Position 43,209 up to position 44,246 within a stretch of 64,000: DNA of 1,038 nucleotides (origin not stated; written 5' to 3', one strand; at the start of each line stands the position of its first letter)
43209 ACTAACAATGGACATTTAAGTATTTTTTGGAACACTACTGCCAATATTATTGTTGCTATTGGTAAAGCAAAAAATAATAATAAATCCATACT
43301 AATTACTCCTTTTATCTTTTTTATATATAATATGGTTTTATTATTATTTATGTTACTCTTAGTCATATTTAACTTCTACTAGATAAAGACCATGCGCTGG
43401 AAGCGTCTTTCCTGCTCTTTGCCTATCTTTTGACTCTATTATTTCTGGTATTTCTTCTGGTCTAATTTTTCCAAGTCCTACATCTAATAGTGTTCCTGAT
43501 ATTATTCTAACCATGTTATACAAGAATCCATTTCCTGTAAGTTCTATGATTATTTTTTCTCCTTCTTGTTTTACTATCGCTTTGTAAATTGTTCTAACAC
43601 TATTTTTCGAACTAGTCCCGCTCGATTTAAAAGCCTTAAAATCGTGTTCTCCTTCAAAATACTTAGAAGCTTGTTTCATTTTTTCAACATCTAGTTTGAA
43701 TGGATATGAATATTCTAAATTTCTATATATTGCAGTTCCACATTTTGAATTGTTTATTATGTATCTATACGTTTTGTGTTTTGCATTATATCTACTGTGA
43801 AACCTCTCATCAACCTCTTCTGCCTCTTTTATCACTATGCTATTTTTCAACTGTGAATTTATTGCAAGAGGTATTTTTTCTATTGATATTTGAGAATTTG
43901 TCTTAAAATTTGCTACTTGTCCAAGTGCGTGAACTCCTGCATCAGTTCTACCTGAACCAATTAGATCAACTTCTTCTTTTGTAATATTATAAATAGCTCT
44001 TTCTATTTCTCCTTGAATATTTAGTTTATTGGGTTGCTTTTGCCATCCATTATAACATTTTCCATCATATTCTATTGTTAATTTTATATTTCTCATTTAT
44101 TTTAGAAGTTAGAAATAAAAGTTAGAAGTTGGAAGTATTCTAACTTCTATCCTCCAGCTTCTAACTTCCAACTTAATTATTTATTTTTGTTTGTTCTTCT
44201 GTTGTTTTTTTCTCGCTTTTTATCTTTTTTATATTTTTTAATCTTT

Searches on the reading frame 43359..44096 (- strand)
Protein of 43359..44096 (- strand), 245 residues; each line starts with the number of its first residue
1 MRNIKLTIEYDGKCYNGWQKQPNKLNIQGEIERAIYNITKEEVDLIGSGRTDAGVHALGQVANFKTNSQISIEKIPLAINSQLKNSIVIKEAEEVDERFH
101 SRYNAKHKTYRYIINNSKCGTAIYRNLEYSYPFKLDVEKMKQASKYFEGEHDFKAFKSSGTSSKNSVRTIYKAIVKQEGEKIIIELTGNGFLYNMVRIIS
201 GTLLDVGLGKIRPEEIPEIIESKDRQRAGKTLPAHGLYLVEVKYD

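Call 14: search_protein_families(library=pfam, proteins=[window:43359-44096:-], max_evalue=0.01)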
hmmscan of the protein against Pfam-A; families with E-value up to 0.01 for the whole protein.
window:43359-44096:- (245 aa): 1 family
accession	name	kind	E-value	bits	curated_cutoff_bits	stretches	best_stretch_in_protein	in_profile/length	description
PF01416.25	PseudoU_synth_1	-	5.2e-50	168.9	23.3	2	143-245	1-108/108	tRNA pseudouridine synthase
